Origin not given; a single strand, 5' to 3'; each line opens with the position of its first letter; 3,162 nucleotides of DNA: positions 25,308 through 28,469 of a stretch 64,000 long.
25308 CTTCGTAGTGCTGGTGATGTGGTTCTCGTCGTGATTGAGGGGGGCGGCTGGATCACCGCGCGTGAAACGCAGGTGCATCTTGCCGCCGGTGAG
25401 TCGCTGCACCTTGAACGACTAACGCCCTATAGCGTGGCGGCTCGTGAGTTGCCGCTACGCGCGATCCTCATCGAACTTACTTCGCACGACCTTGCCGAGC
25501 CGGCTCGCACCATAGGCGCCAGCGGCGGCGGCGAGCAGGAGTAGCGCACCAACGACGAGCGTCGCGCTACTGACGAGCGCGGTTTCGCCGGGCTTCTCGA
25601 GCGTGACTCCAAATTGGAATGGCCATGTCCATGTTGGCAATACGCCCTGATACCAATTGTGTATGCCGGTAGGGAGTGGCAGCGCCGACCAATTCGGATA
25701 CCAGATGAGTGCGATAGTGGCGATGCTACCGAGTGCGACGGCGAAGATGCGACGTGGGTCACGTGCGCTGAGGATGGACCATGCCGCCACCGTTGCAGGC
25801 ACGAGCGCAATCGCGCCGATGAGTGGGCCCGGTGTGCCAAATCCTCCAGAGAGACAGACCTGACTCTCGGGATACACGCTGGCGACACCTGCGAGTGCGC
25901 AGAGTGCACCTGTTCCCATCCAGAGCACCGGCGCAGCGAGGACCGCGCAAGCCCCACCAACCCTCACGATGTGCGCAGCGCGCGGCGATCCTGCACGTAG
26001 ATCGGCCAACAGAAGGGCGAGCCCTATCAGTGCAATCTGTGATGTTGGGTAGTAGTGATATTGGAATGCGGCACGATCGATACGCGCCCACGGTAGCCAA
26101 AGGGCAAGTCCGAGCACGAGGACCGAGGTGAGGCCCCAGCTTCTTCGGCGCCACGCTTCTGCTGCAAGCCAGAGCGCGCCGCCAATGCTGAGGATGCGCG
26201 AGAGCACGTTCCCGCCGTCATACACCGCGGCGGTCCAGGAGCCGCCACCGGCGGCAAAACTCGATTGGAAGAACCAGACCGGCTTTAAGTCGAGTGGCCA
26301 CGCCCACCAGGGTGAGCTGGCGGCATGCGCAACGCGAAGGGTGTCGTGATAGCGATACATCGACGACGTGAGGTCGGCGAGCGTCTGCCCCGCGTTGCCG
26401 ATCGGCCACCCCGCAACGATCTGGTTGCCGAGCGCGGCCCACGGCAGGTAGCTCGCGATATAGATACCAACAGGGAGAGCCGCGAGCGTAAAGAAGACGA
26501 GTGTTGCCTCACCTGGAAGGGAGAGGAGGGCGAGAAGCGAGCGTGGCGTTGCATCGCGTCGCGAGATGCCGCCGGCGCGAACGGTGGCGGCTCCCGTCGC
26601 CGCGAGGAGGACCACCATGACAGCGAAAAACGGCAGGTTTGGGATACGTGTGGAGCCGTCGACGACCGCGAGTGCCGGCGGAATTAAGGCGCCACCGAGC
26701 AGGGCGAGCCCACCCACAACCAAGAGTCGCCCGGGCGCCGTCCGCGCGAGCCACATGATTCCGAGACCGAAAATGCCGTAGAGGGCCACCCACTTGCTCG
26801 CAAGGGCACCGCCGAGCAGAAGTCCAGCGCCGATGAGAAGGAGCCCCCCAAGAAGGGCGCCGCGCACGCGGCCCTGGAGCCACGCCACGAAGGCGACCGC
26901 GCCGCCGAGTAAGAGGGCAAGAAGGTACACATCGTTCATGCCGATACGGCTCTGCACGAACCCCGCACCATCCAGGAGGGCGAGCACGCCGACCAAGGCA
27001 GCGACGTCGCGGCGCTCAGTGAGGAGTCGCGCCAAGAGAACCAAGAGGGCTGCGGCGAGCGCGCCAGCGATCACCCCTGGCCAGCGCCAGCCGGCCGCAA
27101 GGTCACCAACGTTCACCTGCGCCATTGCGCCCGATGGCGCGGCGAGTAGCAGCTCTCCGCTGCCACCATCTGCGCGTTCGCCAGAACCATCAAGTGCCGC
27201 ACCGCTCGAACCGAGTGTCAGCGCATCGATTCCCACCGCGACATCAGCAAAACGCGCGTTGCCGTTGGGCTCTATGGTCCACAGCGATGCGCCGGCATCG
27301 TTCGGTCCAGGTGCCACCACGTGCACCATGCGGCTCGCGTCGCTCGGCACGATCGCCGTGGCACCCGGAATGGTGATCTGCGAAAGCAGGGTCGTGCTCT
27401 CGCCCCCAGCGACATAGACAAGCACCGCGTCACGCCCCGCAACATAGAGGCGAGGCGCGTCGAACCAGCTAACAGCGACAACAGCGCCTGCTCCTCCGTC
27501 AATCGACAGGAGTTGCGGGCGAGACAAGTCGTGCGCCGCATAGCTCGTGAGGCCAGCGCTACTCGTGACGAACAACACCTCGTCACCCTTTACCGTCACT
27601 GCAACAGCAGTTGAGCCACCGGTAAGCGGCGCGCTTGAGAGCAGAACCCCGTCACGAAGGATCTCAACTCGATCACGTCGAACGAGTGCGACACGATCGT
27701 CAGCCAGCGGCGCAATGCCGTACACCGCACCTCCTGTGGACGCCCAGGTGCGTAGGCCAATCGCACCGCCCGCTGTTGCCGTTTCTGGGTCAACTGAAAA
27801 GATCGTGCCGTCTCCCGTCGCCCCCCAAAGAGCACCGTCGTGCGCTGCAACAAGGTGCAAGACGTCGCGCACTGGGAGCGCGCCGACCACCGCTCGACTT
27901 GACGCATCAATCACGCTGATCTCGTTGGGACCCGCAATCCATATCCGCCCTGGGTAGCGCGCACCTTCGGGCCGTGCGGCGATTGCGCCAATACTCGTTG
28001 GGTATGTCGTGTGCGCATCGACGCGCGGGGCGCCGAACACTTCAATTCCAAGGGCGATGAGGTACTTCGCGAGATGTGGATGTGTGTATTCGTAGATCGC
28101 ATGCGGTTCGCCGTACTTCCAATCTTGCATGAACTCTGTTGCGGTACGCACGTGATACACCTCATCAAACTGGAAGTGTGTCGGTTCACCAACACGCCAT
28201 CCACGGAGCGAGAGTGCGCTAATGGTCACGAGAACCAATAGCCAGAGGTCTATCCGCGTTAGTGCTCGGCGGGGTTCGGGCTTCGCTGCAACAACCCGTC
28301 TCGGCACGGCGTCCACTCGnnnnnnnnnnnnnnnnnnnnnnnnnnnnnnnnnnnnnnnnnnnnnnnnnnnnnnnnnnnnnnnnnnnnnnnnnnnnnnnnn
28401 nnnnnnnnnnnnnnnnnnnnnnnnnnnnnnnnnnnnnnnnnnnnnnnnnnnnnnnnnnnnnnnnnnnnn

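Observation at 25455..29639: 1394-aa double GT-C mannosyltransferase-like giant membrane protein with an inserted beta-propeller-like domain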

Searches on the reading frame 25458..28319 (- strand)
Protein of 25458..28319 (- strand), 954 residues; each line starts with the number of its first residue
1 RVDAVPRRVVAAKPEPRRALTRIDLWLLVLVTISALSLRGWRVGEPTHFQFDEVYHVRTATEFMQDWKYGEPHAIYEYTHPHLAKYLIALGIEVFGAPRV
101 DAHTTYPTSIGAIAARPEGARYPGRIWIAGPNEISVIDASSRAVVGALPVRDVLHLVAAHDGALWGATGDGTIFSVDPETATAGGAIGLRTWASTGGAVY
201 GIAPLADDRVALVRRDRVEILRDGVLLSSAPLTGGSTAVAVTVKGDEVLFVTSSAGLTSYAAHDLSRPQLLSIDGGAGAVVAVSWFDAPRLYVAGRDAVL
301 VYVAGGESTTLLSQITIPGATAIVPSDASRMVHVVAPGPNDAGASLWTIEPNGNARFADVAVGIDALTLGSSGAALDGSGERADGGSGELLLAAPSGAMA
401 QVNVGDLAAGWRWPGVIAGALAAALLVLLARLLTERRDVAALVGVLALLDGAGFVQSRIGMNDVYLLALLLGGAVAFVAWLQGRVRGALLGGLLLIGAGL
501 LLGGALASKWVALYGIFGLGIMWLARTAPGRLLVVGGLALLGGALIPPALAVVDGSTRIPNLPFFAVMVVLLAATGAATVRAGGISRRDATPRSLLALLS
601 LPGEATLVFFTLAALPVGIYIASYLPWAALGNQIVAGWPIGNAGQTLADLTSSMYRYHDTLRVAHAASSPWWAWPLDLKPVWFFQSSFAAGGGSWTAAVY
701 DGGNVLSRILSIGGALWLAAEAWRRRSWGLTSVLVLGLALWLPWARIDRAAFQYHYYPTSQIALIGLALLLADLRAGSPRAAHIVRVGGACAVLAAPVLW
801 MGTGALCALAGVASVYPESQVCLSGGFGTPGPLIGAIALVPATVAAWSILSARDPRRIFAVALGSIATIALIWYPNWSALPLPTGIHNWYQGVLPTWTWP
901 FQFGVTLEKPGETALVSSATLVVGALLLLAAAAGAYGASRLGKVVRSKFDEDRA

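Call 21: find_homologous_proteins(query=window:25458-28319:-, max_evalue=0.001)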
Query window:25458-28319:- (954 aa): 330 proteins with E <= 0.001 among 8000 candidates; the best 120 are listed.
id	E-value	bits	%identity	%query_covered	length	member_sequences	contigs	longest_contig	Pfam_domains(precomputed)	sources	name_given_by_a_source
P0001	0.0e+0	2034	99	100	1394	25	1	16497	PF02366.25,PF16192.11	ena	-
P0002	0.0e+0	1743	83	100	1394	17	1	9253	PF02366.25,PF03155.22,PF16192.11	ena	-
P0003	0.0e+0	1738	84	100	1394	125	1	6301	PF02366.25,PF03155.22,PF16192.11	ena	-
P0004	0.0e+0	1735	84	100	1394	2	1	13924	PF02366.25,PF03155.22,PF16192.11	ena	-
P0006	0.0e+0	1733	84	100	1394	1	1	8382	PF02366.25,PF03155.22,PF16192.11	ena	-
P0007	0.0e+0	1729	83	100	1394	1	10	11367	PF02366.25,PF03155.22,PF16192.11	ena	-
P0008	0.0e+0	1729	83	100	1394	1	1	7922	PF02366.25,PF03155.22,PF16192.11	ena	-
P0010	0.0e+0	1728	83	100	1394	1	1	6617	PF02366.25,PF03155.22,PF16192.11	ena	-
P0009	0.0e+0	1728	83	100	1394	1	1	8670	PF02366.25,PF03155.22,PF16192.11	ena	-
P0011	0.0e+0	1725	83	100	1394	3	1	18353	PF02366.25,PF16192.11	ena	-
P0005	0.0e+0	1725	83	100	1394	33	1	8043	PF02366.25,PF16192.11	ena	-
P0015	0.0e+0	1722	82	100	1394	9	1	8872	PF02366.25,PF16192.11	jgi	-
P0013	0.0e+0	1720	83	100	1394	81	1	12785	PF02366.25,PF16192.11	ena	-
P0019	0.0e+0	1714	82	100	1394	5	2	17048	PF02366.25,PF16192.11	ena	-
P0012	0.0e+0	1714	83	100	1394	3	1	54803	PF02366.25,PF16192.11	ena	-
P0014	0.0e+0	1710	82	100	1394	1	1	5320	PF02366.25,PF16192.11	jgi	jgi:Gpi18-like mannosyltransferase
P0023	0.0e+0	1709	82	100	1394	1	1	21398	PF02366.25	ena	-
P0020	0.0e+0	1707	82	100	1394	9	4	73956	PF02366.25,PF16192.11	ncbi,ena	-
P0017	0.0e+0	1703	81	100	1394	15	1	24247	PF02366.25,PF16192.11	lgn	-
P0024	0.0e+0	1698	81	100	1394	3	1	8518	PF02366.25,PF03155.22,PF16192.11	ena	-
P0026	0.0e+0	1694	81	100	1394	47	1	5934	PF02366.25,PF16192.11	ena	-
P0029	0.0e+0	1690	81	100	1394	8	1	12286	PF02366.25,PF16192.11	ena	-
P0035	0.0e+0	1686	80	100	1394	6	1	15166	PF02366.25,PF03155.22,PF16192.11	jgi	-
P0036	0.0e+0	1683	80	100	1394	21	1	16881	PF02366.25,PF16192.11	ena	-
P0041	0.0e+0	1683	81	100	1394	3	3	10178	PF02366.25,PF16192.11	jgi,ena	jgi:Gpi18-like mannosyltransferase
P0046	0.0e+0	1678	80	100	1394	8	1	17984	PF02366.25,PF03155.22,PF16192.11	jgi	-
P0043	0.0e+0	1678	80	100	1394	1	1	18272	PF02366.25,PF16192.11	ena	-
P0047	0.0e+0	1674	80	99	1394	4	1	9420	PF02366.25,PF03155.22,PF16192.11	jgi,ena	-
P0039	0.0e+0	1670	80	100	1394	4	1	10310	PF02366.25,PF16192.11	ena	-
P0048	0.0e+0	1655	79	100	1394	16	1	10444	PF02366.25,PF16192.11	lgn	-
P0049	0.0e+0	1594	77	100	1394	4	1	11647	PF02366.25,PF16192.11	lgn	-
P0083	0.0e+0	1148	59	99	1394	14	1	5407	PF02366.25,PF16192.11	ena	-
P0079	0.0e+0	1142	59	99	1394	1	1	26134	PF02366.25,PF16192.11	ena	-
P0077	0.0e+0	1139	58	100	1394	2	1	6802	PF02366.25,PF16192.11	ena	-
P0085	0.0e+0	1138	57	100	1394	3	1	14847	PF09594.17,PF02366.25,PF16192.11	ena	-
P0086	0.0e+0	1135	59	99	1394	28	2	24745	PF09594.17,PF02366.25,PF16192.11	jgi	-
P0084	0.0e+0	1133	58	99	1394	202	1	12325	PF02366.25,PF16192.11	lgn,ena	-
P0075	0.0e+0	1132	58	99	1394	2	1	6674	PF02366.25,PF16192.11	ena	-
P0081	0.0e+0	1132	59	95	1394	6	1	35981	PF02366.25,PF16192.11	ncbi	-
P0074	0.0e+0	1130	59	95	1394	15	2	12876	PF02366.25,PF16192.11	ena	-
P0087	0.0e+0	1128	57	99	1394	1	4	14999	PF02366.25,PF16192.11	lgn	-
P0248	7.6e-143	496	51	23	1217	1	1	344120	PF02366.25,PF16192.11,PF13231.13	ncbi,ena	-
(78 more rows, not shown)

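Call 25: find_encoding_contigs(protein=P0248, flank=8000, max_places=3)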
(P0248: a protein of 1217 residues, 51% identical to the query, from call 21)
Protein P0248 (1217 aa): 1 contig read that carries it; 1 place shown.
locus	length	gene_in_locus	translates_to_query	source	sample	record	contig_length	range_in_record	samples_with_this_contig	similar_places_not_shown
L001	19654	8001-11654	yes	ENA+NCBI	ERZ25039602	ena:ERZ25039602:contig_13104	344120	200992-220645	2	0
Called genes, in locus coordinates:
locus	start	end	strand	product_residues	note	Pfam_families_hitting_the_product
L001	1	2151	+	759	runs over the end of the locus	-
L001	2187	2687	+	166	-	PF02577:BFN_dom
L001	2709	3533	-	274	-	PF00535:Glycos_transf_2, PF13641:Glyco_tranf_2_3 (weak), PF12804:NTP_transf_3 (faint)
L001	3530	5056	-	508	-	PF11028:TMEM260_N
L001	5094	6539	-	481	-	-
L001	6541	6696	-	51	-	-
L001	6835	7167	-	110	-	-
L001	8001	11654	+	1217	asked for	PF02366:PMT, PF13231:PMT_2 (weak), PF16192:PMT_4TMC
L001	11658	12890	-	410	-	PF13477:Glyco_trans_4_2 (faint), PF13439:Glyco_transf_4, PF13579:Glyco_trans_4_4, PF20706:GT4-conflict, PF00534:Glycos_transf_1, PF13692:Glyco_trans_1_4, PF13524:Glyco_trans_1_2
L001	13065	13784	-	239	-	PF13263:PHP_C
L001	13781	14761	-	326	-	PF03279:Lip_A_acyltrans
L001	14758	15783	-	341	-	PF03279:Lip_A_acyltrans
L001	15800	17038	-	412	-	PF01658:Inos-1-P_synth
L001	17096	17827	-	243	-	PF01066:CDP-OH_P_transf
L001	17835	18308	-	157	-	PF12840:HTH_20, PF01022:HTH_5, PF13412:HTH_24 (weak)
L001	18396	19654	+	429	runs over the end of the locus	PF00083:Sugar_tr (weak), PF07690:MFS_1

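Call 30: find_related_loci(query=A3, collection=genome_contigs, flank=10000)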
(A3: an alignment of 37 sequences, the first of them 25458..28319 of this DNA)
Query A3 (954 aa) in genome_contigs; peptide patterns used: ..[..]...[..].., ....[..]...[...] (x = any residue, [..] = any of these).
599 stretches matched a pattern (row limit reached: there are more); 596 encode a relative of the query (tblastn E <= 1e-3); the best 80 are kept; 80 distinct loci.
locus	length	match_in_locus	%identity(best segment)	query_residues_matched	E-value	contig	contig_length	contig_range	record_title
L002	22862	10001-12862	83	1-954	0e+0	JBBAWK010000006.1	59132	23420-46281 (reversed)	MAG: Candidatus Limnocylindrus sp. isolate EUL_347 ctg6-EUL_347, whole genome shotgun sequence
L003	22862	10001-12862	83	1-954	0e+0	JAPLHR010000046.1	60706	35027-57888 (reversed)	MAG: Chloroflexota bacterium isolate LacPavin_0818_WC45_MAG_64_15 LacPavin_0818_WC45_scaffold_512957, whole genome shotg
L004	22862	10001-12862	83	1-954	0e+0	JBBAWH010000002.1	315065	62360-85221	MAG: Candidatus Limnocylindrus sp. isolate EUL_344 ctg2-EUL_344, whole genome shotgun sequence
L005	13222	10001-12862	83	1-954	0e+0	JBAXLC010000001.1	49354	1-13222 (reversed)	MAG: bacterium isolate ELA417 MAG417_1, whole genome shotgun sequence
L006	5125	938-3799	82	1-954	0e+0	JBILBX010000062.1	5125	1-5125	MAG: Candidatus Limnocylindrus sp. isolate ME2016-06-08_3300042307_group7_bin4 Rohwer_bin1242_scaffold_12891_c1, whole g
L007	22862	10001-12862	80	1-954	0e+0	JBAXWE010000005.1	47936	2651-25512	MAG: bacterium isolate ELA705 MAG705_5, whole genome shotgun sequence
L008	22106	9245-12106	83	1-954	0e+0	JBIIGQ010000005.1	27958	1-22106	MAG: Candidatus Limnocylindrus sp. isolate ME2001-07-16D8pf_3300042503_group1_bin21 Rohwer_bin1231_scaffold_926_c1, whol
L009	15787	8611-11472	84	1-954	0e+0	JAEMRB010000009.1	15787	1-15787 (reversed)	MAG: Chloroflexota bacterium isolate SupBloom_Metag_048 NODE_2270_length_15787_cov_16.345983, whole genome shotgun seque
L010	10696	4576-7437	84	1-954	0e+0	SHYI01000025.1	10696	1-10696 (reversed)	MAG: Chloroflexi bacterium isolate Baikal-deep-G115 BACOMB-C29787, whole genome shotgun sequence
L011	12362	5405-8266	80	1-954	0e+0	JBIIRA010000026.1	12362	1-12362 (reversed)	MAG: Candidatus Limnocylindrus sp. isolate ME2003-07-23pf_3300044630_group2_bin81 Rohwer_bin1234_scaffold_4875_c1, whole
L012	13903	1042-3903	81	1-954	0e+0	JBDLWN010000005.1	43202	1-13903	MAG: Chloroflexota bacterium isolate lowercolorado_2019_sw_WHONDRS-S19S_0063_B_bin.10 scaffold_272116, whole genome shot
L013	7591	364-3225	79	1-954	0e+0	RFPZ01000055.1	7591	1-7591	MAG: Candidatus Aquidulcis frankliniae isolate WB4_1_0576 contig_100_54, whole genome shotgun sequence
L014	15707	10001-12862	83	1-954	0e+0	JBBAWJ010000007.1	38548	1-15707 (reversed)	MAG: Candidatus Limnocylindrus sp. isolate EUL_346 ctg7-EUL_346, whole genome shotgun sequence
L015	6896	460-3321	82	1-954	0e+0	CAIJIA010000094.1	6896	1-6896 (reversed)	MAG: uncultured Chloroflexi bacterium isolate Ki3-D3_bin-1195 genome assembly, contig: bin-1195:094/208, whole genome sh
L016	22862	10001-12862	79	1-954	0e+0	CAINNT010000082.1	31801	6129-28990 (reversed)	MAG: uncultured Chloroflexi bacterium isolate LaPlata_bin-2287 genome assembly, contig: bin-2287:082/208, whole genome s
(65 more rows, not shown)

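Call 40: predict_structure(alignment_id=A3)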
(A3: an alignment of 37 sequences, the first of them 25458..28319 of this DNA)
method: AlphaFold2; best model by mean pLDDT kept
length: 954 residues; sequences in the alignment: 37
mean_pLDDT: 78.3   pTM: 0.81
mean pLDDT of the five models: 78.3, 77.1, 76.4, 74.2, 73.8
residues with pLDDT >= 90: 318; 70-90: 374; 50-70: 177; < 50: 85
segments of 3 or more residues with pLDDT < 50: 1-15, 663-671, 680-682, 686-693, 745-752, 876-880, 891-915, 952-954
pLDDT, mean of each block of 10 residues (from residue 1): 39 58 94 89 63 73 76 63 82 86 91 86 90 92 92 92 92 93 92 86 92 94 93 93 91 95 92 92 85 93 84 88 83 85 83 74 86 80 61 93 83 90 96 93 92 73 89 95 88 95 91 89 83 85 77 61 72 73 72 71 82 94 85 89 86 68 47 51 49 52 74 88 81 84 53 65 93 94 89 75 64 56 53 65 83 90 86 55 52 45 35 51 66 66 55 47
secondary structure, 60 per line:
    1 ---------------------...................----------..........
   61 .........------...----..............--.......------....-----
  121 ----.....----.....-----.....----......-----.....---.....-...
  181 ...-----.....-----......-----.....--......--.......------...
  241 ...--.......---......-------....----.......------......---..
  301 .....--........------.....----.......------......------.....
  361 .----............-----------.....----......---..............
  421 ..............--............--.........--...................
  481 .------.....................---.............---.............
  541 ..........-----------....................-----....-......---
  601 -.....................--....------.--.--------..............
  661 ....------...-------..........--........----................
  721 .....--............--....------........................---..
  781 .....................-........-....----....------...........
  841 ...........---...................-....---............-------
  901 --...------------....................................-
elements in order (helices of 4 or more, strands of 3 or more residues): H22-40 H51-69 H83-96 E99-105 E112-115 E125-129 E134-138 E144-148 E153-158 E164-168 E172-176 H178-183 E189-193 E199-204 E210-214 E217-222 E225-231 E238-243 E246-252 E256-261 E269-272 E277-283 E290-295 E299-305 E308-315 E322-326 E331-337 E344-349 E356-361 H366-373 E374-377 E389-393 E398-403 H407-434 H437-448 H451-459 H462-481 H488-508 H512-524 H528-550 H562-581 H587-590 H592-597 H602-622 H625-628 H647-664 E681-690 E693-700 H705-725 H728-739 H742-745 H752-775 H779-801 H803-810 H812-815 H820-823 H830-851 H855-873 H875-878 H884-893 H918-953
